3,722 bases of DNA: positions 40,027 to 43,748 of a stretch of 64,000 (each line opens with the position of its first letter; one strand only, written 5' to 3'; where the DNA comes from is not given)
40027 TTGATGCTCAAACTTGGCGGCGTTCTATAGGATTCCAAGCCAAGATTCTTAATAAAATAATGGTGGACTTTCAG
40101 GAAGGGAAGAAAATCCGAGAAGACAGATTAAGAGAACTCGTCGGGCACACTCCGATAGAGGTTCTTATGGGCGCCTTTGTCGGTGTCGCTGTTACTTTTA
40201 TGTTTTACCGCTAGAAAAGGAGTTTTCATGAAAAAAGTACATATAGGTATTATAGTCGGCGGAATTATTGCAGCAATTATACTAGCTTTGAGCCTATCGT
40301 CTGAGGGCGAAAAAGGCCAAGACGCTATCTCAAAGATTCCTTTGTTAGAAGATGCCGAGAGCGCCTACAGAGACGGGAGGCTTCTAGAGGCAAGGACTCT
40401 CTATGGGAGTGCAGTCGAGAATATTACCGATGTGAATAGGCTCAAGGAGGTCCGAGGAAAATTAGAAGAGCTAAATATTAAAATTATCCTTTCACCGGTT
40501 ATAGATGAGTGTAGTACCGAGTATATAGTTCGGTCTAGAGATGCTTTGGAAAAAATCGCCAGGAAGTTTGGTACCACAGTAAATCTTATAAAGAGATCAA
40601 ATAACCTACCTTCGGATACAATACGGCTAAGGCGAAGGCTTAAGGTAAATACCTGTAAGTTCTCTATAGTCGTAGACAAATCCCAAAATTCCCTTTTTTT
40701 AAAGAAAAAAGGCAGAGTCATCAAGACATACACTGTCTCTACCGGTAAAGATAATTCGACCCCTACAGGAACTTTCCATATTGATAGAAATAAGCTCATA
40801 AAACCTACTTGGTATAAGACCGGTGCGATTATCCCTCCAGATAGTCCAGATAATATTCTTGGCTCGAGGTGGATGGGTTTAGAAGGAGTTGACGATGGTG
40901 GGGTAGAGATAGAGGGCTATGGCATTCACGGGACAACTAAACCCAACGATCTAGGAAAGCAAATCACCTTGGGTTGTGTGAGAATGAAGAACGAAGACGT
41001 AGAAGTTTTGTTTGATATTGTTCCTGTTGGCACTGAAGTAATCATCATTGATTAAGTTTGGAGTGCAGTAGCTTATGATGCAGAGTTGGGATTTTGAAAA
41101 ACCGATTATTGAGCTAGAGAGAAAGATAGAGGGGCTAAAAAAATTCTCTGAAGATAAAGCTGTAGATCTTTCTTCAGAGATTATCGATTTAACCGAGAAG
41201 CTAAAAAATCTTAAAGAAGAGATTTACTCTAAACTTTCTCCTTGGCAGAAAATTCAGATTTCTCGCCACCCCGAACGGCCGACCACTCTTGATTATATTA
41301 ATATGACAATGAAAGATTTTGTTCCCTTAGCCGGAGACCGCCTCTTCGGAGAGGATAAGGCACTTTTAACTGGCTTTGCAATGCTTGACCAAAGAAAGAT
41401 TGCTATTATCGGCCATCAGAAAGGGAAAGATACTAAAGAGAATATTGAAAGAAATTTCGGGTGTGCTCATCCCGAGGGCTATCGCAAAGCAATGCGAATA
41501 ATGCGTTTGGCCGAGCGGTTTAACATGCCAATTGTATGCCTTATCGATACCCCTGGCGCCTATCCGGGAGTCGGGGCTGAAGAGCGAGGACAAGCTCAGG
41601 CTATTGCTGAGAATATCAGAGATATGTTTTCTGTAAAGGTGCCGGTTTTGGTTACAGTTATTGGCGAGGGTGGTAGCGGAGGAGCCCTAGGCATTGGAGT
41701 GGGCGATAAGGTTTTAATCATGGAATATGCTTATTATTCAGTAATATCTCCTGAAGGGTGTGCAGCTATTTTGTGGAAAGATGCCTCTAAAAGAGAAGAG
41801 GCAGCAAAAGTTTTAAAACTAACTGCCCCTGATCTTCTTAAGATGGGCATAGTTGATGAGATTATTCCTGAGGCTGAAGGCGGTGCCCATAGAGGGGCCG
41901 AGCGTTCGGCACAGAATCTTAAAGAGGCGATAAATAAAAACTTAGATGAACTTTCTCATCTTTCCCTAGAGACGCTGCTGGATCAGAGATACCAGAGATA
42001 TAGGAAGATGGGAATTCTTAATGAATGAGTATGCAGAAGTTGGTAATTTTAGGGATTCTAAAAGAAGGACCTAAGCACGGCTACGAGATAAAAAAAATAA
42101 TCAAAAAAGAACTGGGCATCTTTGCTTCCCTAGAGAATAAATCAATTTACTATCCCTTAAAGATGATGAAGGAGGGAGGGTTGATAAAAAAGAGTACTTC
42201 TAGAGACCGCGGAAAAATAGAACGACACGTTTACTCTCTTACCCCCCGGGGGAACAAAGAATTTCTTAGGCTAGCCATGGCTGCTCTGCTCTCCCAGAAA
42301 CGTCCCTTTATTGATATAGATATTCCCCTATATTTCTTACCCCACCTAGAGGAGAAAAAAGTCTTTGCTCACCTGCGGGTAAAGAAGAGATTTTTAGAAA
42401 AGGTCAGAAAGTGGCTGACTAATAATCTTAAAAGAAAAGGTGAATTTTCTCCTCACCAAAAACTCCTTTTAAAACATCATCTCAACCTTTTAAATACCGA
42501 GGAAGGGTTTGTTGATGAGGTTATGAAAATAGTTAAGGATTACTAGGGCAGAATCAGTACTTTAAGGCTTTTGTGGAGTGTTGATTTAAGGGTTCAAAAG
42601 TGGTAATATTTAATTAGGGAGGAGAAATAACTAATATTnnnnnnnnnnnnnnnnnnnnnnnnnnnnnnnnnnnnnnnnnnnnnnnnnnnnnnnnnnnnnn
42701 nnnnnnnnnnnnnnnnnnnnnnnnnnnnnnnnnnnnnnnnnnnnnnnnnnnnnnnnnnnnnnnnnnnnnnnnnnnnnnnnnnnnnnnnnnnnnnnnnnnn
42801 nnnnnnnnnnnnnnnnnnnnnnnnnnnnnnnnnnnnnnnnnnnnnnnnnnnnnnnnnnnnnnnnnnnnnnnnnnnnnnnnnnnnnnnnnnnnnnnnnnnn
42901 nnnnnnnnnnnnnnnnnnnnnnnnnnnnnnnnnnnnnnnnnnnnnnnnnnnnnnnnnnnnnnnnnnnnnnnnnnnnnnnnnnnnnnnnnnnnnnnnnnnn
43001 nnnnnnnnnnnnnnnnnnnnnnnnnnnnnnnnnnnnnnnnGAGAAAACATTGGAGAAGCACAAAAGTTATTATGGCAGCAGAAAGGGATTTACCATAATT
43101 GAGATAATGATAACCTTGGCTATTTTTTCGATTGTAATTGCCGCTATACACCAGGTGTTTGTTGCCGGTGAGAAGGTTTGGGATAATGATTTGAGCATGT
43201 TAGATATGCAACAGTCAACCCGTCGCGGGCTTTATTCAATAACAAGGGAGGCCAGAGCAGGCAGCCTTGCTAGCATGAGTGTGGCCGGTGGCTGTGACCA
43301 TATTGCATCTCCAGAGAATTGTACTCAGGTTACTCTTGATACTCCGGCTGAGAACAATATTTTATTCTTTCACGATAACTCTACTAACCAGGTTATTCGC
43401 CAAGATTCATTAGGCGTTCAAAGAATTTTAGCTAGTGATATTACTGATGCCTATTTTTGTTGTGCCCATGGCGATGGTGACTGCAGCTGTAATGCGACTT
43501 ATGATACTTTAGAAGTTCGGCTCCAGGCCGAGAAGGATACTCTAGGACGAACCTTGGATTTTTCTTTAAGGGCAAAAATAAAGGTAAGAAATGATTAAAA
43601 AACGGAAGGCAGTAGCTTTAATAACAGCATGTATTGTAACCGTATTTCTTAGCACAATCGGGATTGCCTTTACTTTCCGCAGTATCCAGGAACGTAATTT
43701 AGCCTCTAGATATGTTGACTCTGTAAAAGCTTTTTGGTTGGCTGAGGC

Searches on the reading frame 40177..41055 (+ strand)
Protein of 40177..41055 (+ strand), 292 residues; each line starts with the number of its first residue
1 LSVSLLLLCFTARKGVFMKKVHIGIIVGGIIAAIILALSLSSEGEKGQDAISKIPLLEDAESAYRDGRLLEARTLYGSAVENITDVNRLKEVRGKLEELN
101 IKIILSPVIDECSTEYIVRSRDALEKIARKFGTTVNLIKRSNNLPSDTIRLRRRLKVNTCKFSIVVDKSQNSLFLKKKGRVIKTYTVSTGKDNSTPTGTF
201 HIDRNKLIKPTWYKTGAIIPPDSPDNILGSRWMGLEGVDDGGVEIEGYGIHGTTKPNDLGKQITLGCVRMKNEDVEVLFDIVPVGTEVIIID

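Call 9: search_protein_families(library=pfam, proteins=[window:40177-41055:+], max_evalue=0.001)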
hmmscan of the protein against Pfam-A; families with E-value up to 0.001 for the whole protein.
window:40177-41055:+ (292 aa): 3 families
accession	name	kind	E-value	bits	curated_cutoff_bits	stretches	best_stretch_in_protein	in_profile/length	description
PF03734.19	YkuD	-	3.8e-23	83.1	23.4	1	163-290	3-146/146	L,D-transpeptidase catalytic domain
PF01476.26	LysM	-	3.8e-10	40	20.9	1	116-157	1-42/43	LysM domain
PF23473.1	LysM3_LYK4_5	-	0.00018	21.9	29.3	0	116-149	5-38/48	LYK4/5 LysM3 domain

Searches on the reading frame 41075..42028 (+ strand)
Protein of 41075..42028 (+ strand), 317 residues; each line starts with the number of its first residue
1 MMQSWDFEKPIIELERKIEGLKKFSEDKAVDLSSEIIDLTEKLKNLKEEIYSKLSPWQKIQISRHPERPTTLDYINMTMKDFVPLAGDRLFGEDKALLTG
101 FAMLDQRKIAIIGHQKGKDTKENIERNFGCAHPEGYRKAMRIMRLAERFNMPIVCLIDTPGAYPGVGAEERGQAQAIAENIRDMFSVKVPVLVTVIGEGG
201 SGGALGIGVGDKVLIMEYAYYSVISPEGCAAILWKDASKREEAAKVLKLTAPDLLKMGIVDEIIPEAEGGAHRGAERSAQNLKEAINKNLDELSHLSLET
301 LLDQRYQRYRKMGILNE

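Call 9: search_protein_families(library=pfam, proteins=[window:41075-42028:+], max_evalue=0.001)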
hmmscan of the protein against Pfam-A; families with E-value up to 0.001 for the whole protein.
window:41075-42028:+ (317 aa): 2 families
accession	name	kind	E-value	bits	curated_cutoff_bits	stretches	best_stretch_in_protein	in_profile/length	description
PF03255.19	ACCA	-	1.6e-146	487.8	23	1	6-313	3-310/310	Acetyl co-enzyme A carboxylase carboxyltransferase-like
PF01039.27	Carboxyl_trans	-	2e-19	70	22.3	1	95-248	282-429/493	Carboxyl transferase domain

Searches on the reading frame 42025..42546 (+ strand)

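Call 9: search_protein_families(library=pfam, proteins=[window:42025-42546:+], max_evalue=0.001)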
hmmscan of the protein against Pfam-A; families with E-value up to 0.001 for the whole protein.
window:42025-42546:+ (173 aa): 1 family
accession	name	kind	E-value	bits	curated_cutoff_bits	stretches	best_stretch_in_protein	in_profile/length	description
PF03551.20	PadR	-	4.2e-14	52.7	27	1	8-80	1-73/75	Transcriptional regulator PadR-like family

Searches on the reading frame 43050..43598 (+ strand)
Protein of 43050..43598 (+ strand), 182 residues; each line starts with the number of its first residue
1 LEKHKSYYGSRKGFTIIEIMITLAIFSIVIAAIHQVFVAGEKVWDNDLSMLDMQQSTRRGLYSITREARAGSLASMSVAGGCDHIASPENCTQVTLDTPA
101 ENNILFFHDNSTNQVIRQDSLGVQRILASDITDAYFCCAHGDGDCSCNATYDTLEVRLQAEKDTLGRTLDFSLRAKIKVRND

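Call 9: search_protein_families(library=pfam, proteins=[window:43050-43598:+], max_evalue=0.001)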
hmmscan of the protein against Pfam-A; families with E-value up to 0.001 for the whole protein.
window:43050-43598:+ (182 aa): 1 family
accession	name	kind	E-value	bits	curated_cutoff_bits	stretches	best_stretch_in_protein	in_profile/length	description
PF07963.17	N_methyl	-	1.6e-07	31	21.2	1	11-33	4-26/27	Prokaryotic N-terminal methylation motif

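Call 92: search_protein_families(library=ncbifam, proteins=[window:43050-43598:+], max_evalue=0.001)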
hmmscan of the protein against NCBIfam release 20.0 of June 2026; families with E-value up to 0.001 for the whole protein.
window:43050-43598:+ (182 aa): 5 families
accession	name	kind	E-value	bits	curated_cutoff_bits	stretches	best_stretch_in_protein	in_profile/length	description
TIGR02532.1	IV_pilin_GFxxxE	domain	7.8e-07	28.7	16.3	1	11-32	1-22/24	prepilin-type N-terminal cleavage/methylation domain-containing protein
NF007848.0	PRK10557.1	equivalog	9.1e-06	25.1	120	1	10-100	9-99/192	prepilin peptidase-dependent protein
TIGR01708.2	typeII_sec_gspH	equivalog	0.00013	22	80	1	12-38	2-28/169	type II secretion system minor pseudopilin GspH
TIGR02599.1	TIGR02599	subfamily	0.00022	20.6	256.5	1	13-73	1-61/361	Verru_Chthon cassette protein C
TIGR01707.1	gspI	equivalog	0.00079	19.9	44.35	0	13-34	1-22/101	type II secretion system minor pseudopilin GspI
